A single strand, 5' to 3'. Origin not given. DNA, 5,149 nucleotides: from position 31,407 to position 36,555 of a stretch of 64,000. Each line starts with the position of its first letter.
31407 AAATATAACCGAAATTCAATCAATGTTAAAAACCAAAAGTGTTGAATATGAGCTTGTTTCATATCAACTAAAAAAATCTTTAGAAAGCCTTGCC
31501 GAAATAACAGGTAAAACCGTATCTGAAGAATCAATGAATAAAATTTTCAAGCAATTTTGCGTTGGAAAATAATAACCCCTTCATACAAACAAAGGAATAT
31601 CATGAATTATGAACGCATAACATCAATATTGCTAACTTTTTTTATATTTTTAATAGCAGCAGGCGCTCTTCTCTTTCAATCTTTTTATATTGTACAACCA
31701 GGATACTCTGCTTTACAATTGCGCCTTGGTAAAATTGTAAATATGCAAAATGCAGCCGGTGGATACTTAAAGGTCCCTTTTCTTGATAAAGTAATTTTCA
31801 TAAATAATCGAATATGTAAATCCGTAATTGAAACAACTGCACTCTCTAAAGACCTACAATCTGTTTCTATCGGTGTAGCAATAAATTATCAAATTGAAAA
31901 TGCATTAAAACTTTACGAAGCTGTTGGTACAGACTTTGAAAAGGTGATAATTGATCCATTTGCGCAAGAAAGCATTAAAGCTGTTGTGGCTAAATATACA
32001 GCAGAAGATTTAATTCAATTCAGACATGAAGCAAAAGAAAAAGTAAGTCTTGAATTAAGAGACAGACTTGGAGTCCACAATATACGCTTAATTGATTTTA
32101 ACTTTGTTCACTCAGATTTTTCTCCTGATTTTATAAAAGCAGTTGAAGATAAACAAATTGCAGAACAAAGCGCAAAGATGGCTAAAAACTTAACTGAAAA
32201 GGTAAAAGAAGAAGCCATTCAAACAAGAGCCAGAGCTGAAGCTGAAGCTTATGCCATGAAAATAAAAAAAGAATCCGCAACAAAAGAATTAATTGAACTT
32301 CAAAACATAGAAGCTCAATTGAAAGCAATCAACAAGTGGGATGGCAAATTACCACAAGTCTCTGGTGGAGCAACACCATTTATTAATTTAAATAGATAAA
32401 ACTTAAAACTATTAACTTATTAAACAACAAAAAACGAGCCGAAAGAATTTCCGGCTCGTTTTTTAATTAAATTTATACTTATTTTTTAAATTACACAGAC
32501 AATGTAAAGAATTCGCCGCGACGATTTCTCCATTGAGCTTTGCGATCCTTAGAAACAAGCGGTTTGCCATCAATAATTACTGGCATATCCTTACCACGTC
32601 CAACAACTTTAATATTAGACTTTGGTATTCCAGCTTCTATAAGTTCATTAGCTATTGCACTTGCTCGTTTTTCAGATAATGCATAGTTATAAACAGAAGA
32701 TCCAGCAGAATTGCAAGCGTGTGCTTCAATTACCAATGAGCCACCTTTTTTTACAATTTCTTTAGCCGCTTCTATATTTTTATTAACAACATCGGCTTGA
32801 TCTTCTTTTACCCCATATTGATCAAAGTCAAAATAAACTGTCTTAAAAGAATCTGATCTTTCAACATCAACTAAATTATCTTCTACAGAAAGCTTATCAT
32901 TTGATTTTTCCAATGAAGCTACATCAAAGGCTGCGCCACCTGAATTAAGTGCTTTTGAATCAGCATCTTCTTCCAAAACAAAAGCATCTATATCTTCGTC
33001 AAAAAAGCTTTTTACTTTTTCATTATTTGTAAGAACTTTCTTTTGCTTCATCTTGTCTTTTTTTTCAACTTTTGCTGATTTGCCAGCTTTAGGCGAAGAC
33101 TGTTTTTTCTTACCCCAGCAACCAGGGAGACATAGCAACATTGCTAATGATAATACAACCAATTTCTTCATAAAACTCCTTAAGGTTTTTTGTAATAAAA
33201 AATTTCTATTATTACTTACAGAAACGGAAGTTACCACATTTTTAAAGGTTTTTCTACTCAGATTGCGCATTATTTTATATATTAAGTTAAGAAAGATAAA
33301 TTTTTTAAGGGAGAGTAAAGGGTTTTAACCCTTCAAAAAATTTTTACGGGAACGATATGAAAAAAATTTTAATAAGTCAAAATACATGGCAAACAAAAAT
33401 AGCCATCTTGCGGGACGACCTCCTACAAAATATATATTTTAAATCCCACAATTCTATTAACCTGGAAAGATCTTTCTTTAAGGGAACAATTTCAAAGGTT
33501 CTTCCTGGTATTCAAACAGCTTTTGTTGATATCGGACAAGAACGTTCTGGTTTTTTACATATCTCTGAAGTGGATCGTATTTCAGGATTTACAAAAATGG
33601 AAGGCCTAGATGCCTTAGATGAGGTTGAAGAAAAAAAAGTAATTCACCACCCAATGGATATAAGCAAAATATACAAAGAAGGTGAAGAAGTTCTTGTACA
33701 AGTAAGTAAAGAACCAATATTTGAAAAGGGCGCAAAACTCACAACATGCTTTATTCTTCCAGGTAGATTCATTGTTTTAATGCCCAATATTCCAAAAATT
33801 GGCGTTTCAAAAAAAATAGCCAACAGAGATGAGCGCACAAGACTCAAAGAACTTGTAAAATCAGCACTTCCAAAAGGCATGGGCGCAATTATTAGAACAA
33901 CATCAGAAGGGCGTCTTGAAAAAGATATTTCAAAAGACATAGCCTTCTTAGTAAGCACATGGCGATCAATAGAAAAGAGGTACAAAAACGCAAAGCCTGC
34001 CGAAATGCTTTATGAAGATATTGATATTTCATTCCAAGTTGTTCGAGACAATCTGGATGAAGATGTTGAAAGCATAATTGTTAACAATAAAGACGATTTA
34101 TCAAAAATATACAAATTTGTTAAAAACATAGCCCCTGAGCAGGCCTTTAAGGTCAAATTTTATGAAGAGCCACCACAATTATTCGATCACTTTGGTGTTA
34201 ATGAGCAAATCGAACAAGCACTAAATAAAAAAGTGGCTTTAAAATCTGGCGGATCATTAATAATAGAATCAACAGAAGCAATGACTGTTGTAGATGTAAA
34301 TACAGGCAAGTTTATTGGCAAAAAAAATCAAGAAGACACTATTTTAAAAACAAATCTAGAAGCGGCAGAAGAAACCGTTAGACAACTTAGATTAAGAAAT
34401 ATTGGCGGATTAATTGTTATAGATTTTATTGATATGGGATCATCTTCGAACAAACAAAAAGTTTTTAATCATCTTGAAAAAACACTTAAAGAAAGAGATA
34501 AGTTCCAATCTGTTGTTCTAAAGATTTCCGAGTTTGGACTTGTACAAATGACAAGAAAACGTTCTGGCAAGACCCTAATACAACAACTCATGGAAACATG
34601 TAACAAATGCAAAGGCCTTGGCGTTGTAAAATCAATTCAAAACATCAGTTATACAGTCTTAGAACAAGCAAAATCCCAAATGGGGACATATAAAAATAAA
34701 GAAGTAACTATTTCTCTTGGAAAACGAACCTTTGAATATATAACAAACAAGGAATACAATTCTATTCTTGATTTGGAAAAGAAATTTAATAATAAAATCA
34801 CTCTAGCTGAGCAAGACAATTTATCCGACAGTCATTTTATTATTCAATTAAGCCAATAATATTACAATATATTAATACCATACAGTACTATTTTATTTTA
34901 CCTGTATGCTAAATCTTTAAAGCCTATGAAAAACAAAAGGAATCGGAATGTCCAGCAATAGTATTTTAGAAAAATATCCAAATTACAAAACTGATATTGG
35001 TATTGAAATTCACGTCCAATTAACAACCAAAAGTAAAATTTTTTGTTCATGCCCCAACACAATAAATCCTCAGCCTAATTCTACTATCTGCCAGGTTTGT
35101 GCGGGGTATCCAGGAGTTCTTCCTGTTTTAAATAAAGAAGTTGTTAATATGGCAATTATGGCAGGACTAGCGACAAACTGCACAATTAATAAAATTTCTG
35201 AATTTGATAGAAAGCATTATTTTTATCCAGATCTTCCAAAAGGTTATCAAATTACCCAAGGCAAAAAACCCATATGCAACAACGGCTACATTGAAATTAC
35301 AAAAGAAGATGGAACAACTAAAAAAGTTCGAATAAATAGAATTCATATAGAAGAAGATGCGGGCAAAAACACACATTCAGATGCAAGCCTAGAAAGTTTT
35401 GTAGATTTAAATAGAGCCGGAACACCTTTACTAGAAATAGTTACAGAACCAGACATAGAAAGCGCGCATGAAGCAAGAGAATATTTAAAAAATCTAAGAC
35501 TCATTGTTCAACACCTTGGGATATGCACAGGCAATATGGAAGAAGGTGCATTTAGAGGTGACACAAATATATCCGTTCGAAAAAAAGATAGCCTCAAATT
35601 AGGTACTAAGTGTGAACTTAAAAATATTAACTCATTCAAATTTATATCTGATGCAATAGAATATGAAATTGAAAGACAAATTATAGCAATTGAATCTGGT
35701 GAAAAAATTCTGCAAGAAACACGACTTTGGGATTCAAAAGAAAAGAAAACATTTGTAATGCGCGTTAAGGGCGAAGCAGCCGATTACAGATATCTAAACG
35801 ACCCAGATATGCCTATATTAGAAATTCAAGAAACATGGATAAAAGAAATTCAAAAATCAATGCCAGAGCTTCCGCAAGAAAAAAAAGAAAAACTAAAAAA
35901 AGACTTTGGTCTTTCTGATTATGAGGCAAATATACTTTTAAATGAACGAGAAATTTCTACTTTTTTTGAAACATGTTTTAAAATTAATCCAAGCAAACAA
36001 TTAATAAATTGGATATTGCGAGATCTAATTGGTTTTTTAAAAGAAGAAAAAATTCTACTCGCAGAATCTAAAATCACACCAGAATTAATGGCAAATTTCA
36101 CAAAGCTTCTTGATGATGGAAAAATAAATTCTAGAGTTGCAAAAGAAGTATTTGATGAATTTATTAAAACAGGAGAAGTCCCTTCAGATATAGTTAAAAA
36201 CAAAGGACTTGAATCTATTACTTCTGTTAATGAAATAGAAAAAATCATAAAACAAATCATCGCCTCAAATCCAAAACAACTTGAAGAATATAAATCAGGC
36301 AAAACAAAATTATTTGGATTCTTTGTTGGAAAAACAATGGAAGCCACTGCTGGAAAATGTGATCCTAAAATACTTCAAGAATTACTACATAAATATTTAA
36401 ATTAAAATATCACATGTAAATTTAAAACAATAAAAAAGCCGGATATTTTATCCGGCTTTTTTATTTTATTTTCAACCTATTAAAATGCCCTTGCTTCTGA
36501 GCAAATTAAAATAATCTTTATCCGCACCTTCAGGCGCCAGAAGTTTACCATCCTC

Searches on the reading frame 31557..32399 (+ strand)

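Call 79: search_protein_families(library=pfam, proteins=[window:31557-32399:+], max_evalue=0.00001)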
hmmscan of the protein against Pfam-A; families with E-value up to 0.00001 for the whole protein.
window:31557-32399:+ (280 aa): 1 family
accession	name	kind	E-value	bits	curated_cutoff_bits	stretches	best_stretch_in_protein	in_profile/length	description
PF01145.31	Band_7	-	7.4e-26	91.7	23.6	1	45-228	2-175/176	SPFH domain / Band 7 family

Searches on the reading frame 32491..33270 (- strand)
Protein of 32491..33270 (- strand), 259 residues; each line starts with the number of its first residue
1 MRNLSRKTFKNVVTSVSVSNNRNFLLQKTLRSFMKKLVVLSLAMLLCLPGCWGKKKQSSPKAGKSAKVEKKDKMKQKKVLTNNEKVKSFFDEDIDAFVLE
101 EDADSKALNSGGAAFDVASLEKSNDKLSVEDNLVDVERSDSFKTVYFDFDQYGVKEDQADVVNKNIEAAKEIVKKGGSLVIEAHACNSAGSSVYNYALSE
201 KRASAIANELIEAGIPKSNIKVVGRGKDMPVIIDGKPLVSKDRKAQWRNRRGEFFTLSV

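Call 79: search_protein_families(library=pfam, proteins=[window:32491-33270:-], max_evalue=0.00001)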
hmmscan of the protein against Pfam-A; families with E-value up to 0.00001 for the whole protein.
window:32491-33270:- (259 aa): 1 family
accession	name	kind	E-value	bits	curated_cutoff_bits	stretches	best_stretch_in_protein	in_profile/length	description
PF00691.25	OmpA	-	3.5e-15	56.6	27.2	1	146-236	1-90/98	OmpA family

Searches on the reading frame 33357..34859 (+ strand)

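Call 79: search_protein_families(library=pfam, proteins=[window:33357-34859:+], max_evalue=0.00001)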
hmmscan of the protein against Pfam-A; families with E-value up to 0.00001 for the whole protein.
window:33357-34859:+ (500 aa): 2 families
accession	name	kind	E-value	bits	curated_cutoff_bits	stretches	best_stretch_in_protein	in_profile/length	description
PF10150.14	RNase_E_G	-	1.7e-100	336.3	25.5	1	134-402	2-269/270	Ribonuclease E/G family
PF20833.2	RNase_E_G_Thio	-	3.7e-12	46.6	26.8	1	414-497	1-84/86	RNase E/G, Thioredoxin-like domain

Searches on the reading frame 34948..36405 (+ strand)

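Call 79: search_protein_families(library=pfam, proteins=[window:34948-36405:+], max_evalue=0.00001)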
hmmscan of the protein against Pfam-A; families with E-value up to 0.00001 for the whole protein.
window:34948-36405:+ (485 aa): 2 families
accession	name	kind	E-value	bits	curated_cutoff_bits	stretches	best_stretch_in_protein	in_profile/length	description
PF02934.20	GatB_N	-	2.7e-120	401.2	23.4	1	17-299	3-277/277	GatB/GatE catalytic domain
PF02637.23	GatB_Yqey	-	6.5e-45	153.1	27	1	339-484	2-148/148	GatB domain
